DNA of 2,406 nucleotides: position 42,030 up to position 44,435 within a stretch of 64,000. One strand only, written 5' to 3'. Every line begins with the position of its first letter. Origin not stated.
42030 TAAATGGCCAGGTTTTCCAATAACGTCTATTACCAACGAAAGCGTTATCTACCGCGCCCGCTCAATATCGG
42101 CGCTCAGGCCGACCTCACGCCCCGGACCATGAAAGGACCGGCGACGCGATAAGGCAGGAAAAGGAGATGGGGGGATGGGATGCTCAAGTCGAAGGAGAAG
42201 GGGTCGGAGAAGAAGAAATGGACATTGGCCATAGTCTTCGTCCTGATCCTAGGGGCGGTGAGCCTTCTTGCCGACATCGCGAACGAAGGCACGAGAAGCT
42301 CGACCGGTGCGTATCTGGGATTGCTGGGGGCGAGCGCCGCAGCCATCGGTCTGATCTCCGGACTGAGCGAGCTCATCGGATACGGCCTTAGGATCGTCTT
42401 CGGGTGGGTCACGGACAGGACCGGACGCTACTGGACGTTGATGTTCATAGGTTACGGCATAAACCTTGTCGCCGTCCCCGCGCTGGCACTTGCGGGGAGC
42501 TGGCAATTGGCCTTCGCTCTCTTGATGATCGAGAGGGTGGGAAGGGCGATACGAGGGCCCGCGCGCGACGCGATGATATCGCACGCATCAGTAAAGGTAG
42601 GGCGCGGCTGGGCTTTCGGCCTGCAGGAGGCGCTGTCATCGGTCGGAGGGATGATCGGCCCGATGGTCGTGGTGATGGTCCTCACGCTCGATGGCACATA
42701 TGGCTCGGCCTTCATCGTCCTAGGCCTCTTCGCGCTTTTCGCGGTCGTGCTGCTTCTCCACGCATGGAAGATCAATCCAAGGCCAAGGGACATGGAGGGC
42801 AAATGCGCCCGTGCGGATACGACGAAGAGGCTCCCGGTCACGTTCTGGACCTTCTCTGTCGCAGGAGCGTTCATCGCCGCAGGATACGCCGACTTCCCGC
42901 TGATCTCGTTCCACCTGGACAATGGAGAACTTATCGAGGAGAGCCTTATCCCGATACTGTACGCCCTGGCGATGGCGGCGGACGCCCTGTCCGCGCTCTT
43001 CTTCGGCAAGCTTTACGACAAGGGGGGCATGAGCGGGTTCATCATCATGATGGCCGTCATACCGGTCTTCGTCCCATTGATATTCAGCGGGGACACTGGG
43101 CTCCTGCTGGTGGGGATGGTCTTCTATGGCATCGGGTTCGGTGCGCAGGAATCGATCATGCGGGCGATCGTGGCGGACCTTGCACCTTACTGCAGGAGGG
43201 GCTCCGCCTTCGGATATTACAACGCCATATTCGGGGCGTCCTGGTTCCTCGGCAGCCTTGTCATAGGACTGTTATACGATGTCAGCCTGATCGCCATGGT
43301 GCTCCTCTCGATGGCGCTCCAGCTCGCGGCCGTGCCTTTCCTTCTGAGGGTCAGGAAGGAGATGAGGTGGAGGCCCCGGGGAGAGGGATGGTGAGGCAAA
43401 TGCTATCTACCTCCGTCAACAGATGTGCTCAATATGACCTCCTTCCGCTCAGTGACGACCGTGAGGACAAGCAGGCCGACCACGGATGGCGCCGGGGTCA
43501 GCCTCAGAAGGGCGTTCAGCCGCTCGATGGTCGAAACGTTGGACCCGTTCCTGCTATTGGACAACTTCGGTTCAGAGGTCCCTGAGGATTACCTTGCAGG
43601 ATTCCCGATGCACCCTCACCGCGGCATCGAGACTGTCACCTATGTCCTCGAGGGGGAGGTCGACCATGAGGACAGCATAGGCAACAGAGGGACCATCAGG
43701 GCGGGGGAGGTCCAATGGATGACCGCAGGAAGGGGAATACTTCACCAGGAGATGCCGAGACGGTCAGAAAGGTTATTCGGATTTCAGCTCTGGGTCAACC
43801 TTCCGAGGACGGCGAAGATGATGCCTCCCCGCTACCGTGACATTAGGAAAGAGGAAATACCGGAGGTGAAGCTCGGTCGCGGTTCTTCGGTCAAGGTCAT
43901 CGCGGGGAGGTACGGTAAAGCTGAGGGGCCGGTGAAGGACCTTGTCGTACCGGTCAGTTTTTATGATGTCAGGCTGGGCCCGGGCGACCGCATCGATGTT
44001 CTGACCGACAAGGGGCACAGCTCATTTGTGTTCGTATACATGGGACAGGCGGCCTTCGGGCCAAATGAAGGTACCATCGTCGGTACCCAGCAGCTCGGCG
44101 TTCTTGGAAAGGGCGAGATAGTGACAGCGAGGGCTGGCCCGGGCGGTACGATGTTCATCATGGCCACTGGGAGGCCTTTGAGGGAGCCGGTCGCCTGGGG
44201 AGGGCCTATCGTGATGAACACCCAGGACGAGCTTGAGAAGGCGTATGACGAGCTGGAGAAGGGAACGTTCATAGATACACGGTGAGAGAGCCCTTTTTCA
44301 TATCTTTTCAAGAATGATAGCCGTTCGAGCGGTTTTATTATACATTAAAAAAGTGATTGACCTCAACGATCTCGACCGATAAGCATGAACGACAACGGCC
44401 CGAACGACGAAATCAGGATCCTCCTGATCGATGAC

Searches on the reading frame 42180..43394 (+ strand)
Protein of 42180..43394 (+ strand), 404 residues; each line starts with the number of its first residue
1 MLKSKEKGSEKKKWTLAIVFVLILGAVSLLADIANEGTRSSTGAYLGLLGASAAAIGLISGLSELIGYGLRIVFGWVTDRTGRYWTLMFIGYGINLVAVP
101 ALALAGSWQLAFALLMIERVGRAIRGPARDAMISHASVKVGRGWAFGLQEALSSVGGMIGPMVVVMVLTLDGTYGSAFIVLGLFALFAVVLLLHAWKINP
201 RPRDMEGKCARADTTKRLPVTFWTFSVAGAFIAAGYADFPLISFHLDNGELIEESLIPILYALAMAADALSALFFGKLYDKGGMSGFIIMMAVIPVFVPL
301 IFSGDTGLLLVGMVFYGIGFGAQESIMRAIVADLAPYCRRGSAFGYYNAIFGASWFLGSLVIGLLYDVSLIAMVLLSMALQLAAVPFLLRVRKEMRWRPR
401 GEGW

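Call 44: search_protein_families(library=pfam, proteins=[window:42180-43394:+], max_evalue=1)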
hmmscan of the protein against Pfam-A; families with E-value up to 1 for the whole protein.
window:42180-43394:+ (404 aa): 4 families
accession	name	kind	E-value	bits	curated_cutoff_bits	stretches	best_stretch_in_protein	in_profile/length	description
PF07690.21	MFS_1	-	1.9e-31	109.7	33.4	2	41-336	26-324/347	Major Facilitator Superfamily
PF12832.13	MFS_1_like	-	3.2e-07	30.2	25.2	3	43-193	23-171/373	MFS_1 like family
PF07578.16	LAB_N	-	0.02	15.4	26.7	1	216-237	26-47/71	Lipid A Biosynthesis N-terminal domain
PF11700.14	ATG22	-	0.22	10.6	24.1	1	314-391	393-472/482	Vacuole effluxer Atg22 like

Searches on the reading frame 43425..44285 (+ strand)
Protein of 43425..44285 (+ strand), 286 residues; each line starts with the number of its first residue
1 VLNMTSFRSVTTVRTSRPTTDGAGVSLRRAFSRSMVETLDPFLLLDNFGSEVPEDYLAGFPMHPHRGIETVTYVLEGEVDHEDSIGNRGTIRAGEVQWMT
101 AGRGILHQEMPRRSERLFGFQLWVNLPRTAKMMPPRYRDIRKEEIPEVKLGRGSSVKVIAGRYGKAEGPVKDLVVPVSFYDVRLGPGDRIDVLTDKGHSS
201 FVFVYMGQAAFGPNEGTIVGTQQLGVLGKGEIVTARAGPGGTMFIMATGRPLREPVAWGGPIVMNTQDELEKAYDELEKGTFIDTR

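Call 44: search_protein_families(library=pfam, proteins=[window:43425-44285:+], max_evalue=1)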
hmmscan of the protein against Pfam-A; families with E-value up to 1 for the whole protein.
window:43425-44285:+ (286 aa): 5 families
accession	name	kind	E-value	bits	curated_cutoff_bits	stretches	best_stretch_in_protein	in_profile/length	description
PF02678.22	Pirin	-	6.3e-37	126.3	26.1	1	26-124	3-108/108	Pirin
PF05726.19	Pirin_C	-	7.8e-23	81.3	27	1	180-282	2-102/103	Pirin C-terminal cupin domain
PF07883.17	Cupin_2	-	0.013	15.7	27.2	1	59-102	10-51/70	Cupin domain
PF12973.13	Cupin_7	-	0.031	14.5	27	1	59-117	45-97/105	ChrR Cupin-like domain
PF05899.18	Cupin_3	-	0.074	13.2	23.5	1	61-102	20-59/74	EutQ-like cupin domain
